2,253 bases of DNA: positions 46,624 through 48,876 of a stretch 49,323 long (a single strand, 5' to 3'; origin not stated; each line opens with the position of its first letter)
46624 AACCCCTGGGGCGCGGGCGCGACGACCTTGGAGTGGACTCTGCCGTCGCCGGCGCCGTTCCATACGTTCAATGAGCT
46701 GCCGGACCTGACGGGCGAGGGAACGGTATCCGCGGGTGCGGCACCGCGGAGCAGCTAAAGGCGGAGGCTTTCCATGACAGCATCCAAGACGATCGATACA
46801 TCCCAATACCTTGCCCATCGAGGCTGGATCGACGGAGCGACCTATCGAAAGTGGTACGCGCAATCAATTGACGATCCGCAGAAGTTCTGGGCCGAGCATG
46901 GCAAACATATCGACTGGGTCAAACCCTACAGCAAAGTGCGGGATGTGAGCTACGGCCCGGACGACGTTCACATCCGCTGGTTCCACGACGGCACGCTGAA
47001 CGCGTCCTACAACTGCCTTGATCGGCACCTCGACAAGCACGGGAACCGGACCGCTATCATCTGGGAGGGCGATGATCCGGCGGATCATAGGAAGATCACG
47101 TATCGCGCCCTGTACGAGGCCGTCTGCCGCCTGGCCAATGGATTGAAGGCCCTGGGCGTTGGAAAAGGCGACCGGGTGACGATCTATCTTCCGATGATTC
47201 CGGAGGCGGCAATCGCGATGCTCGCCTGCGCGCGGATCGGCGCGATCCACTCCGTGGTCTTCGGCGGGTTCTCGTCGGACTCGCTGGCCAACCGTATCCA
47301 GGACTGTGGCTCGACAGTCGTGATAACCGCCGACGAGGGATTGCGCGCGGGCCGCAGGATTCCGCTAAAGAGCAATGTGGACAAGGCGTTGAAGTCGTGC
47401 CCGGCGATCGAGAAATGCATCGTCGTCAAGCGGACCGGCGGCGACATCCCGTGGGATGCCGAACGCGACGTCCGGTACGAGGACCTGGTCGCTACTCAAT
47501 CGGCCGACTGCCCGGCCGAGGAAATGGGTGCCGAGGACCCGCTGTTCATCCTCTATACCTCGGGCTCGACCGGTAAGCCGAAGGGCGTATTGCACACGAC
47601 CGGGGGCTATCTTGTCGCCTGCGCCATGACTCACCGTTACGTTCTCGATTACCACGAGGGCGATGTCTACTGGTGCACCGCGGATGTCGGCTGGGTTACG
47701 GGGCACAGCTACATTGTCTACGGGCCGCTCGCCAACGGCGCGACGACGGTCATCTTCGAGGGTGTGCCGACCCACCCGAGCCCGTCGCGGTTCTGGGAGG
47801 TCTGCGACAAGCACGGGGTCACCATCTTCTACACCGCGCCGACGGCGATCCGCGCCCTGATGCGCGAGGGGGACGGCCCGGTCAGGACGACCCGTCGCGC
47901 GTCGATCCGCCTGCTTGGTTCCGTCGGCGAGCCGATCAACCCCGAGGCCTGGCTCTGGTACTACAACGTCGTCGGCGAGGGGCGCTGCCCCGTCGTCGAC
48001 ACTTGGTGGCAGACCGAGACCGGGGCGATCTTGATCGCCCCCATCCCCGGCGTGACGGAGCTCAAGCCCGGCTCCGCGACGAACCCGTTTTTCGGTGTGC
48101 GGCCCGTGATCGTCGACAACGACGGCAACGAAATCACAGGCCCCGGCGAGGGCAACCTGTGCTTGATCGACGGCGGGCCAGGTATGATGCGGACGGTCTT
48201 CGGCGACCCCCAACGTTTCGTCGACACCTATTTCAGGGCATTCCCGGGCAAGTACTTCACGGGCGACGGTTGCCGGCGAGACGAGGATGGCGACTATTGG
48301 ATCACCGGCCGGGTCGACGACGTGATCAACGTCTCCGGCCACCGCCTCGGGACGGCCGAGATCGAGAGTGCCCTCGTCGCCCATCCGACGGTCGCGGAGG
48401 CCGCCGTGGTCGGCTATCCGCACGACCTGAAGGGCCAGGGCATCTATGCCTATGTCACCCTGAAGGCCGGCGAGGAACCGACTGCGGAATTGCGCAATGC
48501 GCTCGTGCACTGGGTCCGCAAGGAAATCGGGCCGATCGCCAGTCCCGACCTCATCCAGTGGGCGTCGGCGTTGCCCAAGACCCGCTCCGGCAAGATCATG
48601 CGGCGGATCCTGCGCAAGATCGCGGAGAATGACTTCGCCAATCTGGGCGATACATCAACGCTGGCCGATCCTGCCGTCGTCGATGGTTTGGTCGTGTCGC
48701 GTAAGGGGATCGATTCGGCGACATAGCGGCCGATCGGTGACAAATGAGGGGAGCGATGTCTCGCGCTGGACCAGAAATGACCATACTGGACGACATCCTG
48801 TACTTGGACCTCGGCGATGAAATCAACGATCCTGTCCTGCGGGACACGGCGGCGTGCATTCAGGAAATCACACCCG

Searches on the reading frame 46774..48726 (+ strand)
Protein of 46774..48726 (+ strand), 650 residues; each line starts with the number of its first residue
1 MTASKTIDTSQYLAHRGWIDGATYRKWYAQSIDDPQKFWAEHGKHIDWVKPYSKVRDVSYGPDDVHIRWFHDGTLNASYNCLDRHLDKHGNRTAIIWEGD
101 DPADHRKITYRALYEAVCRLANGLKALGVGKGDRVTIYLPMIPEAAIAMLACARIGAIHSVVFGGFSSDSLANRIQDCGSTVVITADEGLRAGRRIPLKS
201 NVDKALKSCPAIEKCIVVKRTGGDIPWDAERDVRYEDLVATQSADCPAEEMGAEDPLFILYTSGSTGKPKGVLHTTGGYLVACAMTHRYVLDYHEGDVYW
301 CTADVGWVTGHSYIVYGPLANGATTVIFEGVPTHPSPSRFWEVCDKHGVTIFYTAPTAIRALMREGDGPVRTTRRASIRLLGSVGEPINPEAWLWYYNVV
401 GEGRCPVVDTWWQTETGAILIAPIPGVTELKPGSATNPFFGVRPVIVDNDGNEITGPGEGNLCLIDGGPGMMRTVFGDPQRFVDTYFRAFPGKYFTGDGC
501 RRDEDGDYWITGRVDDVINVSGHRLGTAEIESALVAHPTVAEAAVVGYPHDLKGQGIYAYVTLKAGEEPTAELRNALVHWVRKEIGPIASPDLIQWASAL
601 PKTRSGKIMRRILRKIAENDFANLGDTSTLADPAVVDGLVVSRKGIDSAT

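Call 22: search_protein_families(library=pfam, proteins=[window:46774-48726:+], max_evalue=0.001)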
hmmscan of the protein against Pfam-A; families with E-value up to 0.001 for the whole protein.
window:46774-48726:+ (650 aa): 3 families
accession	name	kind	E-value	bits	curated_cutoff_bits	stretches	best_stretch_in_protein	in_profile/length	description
PF00501.34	AMP-binding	-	1.3e-90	304.4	29.9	1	83-474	2-382/384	AMP-binding enzyme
PF13193.12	AMP-binding_C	-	1.2e-27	97.1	24.5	1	529-607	1-76/76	AMP-binding enzyme C-terminal domain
PF16177.11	ACAS_N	-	6.6e-22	77.5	27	1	24-81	1-55/55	Acetyl-coenzyme A synthetase N-terminus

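Call 66: find_homologous_proteins(query=window:46774-48726:+, max_evalue=1e-50)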
Query window:46774-48726:+ (650 aa): 8000 proteins with E <= 1e-50 among 8000 candidates; the best 120 are listed.
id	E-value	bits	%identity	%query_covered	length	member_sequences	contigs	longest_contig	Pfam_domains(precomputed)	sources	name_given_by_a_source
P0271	0.0e+0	1538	100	100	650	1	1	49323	PF16177.12,PF00501.35,PF13193.13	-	-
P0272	0.0e+0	1342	86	100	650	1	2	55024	PF16177.12,PF00501.35,PF13193.13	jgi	jgi:acetyl-CoA synthetase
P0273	0.0e+0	1188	77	98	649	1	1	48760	PF16177.12,PF00501.35,PF13193.13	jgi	-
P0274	0.0e+0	1174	77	97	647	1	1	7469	PF16177.12,PF00501.35,PF13193.13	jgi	jgi:acetyl-CoA synthetase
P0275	0.0e+0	1167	75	99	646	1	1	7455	PF16177.12,PF00501.35,PF13193.13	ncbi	-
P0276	0.0e+0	1166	75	99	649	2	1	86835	PF16177.12,PF00501.35,PF13193.13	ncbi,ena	-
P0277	0.0e+0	1166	75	99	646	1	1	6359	PF16177.12,PF00501.35,PF13193.13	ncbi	-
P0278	0.0e+0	1165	76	97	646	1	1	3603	PF16177.12,PF00501.35,PF13193.13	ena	-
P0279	0.0e+0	1164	75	99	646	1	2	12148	PF16177.12,PF00501.35,PF13193.13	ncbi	-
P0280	0.0e+0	1164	74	99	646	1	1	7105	PF16177.12,PF00501.35,PF13193.13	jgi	-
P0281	0.0e+0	1162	75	97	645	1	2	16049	PF16177.12,PF00501.35,PF13193.13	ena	-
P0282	0.0e+0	1158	76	97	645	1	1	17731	PF16177.12,PF00501.35,PF13193.13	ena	-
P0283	0.0e+0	1158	75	99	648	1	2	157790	PF16177.12,PF00501.35,PF13193.13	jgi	-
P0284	0.0e+0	1157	75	99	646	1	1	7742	PF16177.12,PF00501.35,PF13193.13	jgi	jgi:acetyl-CoA synthetase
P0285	0.0e+0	1156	74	99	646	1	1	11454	PF16177.12,PF00501.35,PF13193.13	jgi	jgi:acetyl-CoA synthetase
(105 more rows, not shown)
